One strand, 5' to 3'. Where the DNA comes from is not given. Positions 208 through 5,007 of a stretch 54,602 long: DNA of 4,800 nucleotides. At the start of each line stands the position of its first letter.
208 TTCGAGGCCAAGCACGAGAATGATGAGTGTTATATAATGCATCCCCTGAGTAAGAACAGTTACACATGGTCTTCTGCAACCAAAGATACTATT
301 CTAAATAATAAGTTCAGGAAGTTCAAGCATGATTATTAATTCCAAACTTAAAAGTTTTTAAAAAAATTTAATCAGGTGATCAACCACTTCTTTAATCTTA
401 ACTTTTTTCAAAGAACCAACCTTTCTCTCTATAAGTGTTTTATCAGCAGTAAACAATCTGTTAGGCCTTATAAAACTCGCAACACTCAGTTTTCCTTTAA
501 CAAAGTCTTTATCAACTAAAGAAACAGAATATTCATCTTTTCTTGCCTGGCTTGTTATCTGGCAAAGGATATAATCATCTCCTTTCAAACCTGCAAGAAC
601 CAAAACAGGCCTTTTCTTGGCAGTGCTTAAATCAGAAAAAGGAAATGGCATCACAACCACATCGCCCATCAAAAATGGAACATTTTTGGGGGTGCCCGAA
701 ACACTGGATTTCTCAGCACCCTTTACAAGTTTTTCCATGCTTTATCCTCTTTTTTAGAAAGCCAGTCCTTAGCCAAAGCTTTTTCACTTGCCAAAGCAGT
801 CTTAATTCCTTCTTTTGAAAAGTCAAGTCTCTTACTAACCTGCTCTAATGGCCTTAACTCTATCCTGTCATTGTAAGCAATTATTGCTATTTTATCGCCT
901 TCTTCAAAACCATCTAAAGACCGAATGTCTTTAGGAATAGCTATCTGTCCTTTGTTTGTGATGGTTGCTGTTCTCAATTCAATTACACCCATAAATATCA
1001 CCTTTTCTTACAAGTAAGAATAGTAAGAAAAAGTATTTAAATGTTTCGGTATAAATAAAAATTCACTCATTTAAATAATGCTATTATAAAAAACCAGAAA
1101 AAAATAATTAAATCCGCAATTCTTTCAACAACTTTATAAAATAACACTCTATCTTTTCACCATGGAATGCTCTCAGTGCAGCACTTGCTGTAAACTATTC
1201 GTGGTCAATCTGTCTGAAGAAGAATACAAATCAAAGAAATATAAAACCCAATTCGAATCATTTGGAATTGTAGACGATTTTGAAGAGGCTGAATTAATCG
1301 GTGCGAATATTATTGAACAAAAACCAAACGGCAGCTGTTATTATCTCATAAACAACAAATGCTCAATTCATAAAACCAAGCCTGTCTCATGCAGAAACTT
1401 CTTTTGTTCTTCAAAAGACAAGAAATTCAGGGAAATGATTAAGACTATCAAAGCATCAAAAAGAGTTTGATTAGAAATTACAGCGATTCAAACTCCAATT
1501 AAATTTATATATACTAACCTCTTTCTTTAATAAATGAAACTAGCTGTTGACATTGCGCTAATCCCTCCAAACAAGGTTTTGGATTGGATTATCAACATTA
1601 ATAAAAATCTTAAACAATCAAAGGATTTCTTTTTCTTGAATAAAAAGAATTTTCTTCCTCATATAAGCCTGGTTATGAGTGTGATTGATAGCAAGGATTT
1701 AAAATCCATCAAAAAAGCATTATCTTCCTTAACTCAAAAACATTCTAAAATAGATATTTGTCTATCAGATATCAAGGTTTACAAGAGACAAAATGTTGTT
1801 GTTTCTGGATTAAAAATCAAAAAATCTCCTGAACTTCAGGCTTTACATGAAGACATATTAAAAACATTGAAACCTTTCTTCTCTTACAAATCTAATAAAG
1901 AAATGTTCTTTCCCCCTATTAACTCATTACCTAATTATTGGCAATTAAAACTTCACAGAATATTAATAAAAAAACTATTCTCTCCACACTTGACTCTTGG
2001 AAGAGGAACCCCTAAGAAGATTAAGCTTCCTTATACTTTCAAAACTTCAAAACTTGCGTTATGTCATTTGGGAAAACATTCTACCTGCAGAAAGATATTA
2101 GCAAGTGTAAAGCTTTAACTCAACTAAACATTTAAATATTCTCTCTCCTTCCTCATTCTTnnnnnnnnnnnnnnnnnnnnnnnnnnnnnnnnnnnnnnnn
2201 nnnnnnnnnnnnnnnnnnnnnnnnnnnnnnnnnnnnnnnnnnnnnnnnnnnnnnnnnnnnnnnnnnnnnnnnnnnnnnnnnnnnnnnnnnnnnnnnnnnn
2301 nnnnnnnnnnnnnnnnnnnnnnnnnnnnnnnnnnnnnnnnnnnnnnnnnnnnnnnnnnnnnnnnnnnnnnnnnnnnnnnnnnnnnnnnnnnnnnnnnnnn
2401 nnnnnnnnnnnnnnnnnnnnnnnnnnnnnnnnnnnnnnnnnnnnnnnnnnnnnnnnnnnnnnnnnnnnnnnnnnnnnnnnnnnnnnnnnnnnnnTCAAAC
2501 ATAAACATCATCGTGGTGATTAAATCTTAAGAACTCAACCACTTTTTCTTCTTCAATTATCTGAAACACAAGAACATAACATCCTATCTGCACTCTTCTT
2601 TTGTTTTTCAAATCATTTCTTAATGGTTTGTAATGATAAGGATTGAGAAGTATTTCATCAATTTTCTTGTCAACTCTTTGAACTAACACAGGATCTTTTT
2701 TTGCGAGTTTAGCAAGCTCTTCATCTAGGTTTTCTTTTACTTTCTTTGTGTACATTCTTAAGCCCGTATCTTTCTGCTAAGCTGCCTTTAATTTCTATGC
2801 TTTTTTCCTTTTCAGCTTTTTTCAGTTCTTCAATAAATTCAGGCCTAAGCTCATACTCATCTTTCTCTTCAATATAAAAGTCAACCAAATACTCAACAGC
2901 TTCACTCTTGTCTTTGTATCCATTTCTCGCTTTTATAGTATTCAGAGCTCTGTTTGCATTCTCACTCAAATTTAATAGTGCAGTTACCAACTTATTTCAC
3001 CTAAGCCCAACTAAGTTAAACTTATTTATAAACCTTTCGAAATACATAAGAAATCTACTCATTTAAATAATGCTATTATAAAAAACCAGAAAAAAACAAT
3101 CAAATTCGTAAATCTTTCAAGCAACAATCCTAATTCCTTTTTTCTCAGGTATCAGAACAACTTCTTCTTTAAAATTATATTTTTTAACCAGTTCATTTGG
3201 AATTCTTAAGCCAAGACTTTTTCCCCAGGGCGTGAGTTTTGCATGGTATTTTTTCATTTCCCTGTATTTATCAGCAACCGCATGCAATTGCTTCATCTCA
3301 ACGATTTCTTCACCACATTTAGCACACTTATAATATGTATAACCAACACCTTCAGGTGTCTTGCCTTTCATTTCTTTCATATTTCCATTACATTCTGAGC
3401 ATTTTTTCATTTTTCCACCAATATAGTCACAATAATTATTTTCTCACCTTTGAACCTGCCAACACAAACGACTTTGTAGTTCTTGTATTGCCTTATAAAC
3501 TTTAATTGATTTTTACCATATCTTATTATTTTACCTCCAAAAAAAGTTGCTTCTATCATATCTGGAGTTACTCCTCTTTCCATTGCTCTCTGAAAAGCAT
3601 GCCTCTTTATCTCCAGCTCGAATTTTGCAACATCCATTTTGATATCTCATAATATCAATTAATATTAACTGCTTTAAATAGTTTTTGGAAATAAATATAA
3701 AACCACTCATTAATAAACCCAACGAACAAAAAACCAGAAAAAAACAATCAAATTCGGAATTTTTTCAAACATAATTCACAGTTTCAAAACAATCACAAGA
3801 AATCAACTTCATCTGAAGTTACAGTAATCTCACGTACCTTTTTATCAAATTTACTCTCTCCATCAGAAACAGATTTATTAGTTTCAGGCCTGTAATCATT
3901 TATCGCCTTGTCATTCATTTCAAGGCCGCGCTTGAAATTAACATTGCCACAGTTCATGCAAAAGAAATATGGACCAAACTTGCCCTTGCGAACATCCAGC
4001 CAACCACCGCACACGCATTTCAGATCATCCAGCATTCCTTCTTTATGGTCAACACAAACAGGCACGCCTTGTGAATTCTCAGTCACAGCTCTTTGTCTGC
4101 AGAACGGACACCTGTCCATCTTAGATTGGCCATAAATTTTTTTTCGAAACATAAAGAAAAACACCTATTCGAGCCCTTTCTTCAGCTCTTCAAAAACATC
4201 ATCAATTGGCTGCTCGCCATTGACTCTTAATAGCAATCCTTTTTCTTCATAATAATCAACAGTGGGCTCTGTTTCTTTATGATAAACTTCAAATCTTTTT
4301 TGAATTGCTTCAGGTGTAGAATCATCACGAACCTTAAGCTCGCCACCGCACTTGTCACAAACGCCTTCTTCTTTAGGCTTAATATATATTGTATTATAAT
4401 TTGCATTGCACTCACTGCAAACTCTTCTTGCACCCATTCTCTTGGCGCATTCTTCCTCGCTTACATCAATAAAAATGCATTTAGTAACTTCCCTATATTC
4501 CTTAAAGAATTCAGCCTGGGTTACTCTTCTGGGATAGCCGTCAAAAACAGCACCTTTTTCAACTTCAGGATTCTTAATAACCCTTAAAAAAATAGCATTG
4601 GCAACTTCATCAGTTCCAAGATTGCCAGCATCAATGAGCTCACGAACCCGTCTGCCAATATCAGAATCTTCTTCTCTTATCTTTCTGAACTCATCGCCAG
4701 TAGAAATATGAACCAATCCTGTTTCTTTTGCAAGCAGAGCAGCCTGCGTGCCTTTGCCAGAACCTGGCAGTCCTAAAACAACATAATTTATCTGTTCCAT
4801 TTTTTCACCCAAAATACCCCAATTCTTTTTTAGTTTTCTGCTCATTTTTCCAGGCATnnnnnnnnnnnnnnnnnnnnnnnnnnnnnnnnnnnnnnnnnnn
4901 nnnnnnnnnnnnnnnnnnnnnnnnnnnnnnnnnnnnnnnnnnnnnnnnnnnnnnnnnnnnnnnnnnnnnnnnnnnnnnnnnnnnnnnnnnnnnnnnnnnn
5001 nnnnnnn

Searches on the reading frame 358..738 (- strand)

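Call 26: search_protein_families(library=pfam, proteins=[window:358-738:-], max_evalue=0.001)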
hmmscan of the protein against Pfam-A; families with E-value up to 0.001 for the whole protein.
window:358-738:- (126 aa): 1 family
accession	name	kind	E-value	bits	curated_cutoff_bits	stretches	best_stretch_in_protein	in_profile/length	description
PF02452.23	PemK_toxin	-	2.9e-10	40.7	23.1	1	25-126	3-109/109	PemK-like, MazF-like toxin of type II toxin-antitoxin system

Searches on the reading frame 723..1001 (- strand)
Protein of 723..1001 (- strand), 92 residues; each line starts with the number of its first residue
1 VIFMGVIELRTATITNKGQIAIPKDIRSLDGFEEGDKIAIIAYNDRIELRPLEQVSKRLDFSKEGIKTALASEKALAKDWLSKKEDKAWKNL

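Call 85: search_protein_families(library=pfam, proteins=[window:723-1001:-], max_evalue=0.01)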
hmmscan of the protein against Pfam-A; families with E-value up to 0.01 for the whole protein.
window:723-1001:- (92 aa): 1 family
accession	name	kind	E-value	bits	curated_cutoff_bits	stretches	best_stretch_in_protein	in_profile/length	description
PF04014.23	MazE_antitoxin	-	2.5e-06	27.8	24.7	1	12-54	2-45/48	Antidote-toxin recognition MazE, bacterial antitoxin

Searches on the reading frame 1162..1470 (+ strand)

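Call 27: search_protein_families(library=pfam, proteins=[window:1162-1470:+], max_evalue=0.001)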
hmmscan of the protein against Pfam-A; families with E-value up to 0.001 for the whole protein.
window:1162-1470:+ (102 aa): 1 family
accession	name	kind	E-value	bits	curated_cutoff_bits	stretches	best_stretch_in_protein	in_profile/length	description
PF03692.20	CxxCxxCC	-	1.2e-06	29.6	23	1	2-86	1-74/85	Putative zinc- or iron-chelating domain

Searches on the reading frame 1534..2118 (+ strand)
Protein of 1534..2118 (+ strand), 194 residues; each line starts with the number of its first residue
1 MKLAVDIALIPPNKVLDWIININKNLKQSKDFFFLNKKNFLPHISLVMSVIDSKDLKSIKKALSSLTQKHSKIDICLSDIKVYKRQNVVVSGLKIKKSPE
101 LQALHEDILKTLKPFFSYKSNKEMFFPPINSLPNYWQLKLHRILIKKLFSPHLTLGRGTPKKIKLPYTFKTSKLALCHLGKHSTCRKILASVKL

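Call 26: search_protein_families(library=pfam, proteins=[window:1534-2118:+], max_evalue=0.001)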
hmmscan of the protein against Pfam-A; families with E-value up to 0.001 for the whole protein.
window:1534-2118:+ (194 aa): 2 families
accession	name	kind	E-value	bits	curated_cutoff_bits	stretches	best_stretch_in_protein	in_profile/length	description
PF13563.12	2_5_RNA_ligase2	-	3.2e-08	34.2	27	1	42-162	26-120/152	2'-5' RNA ligase superfamily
PF02834.22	LigT_PEase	-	5.4e-05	23.7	23.3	0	11-89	2-86/87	LigT like Phosphoesterase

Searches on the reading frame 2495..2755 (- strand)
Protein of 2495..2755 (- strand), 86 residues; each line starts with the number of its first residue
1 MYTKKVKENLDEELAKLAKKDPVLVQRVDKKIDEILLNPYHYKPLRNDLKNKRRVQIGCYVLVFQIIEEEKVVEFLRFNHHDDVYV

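Call 85: search_protein_families(library=pfam, proteins=[window:2495-2755:-], max_evalue=0.01)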
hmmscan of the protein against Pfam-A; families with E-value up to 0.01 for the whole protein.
window:2495-2755:- (86 aa): 1 family
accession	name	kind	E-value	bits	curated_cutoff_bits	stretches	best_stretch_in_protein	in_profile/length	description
PF05016.21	ParE_toxin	-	2.3e-10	41.4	23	1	2-85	3-89/89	ParE toxin of type II toxin-antitoxin system, parDE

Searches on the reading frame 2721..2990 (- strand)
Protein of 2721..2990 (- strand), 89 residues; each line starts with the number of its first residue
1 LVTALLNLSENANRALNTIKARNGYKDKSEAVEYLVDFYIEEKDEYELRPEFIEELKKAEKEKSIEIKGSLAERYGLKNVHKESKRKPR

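Call 85: search_protein_families(library=pfam, proteins=[window:2721-2990:-], max_evalue=0.01)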
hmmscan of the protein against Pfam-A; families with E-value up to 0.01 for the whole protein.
window:2721-2990:- (89 aa): 1 family
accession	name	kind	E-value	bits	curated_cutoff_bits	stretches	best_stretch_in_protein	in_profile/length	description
PF10884.14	DUF2683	-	0.00043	20.9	27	1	37-67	25-59/66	Protein of unknown function (DUF2683)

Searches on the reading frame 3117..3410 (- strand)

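Call 85: search_protein_families(library=pfam, proteins=[window:3117-3410:-], max_evalue=0.01)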
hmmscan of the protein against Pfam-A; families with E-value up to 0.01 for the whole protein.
window:3117-3410:- (97 aa): 2 families
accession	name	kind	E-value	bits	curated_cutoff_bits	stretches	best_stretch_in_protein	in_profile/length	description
PF04014.23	MazE_antitoxin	-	0.00028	21.2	24.7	1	62-95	4-40/48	Antidote-toxin recognition MazE, bacterial antitoxin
PF20194.3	DUF6557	-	0.0028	18.7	27.8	1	28-80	57-110/144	Family of unknown function (DUF6557)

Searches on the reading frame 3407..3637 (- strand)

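Call 85: search_protein_families(library=pfam, proteins=[window:3407-3637:-], max_evalue=0.01)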
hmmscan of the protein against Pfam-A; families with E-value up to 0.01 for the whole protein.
window:3407-3637:- (76 aa): 1 family
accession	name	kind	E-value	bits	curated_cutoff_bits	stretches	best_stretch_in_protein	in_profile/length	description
PF14076.12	DUF4258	-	7.3e-05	23.4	25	1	10-72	1-69/71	Domain of unknown function (DUF4258)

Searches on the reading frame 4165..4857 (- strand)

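Call 26: search_protein_families(library=pfam, proteins=[window:4165-4857:-], max_evalue=0.001)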
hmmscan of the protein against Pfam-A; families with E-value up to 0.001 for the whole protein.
window:4165-4857:- (230 aa): 6 families
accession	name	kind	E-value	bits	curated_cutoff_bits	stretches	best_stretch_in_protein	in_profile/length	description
PF00406.28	ADK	-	5.3e-37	127.7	26.8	1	27-207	1-150/151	Adenylate kinase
PF13207.12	AAA_17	-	1.8e-21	77.3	27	1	28-145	1-123/136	AAA domain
PF05191.20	ADK_lid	-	9.7e-15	54.6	26.6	1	144-179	1-36/36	Adenylate kinase, active site lid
PF13671.12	AAA_33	-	1.3e-07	32.5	27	1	26-145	3-119/143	AAA domain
PF13238.12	AAA_18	-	1.7e-05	25.7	29.4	1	27-145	3-112/128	AAA domain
PF02223.23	Thymidylate_kin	-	0.00067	19.8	27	0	29-81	3-53/185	Thymidylate kinase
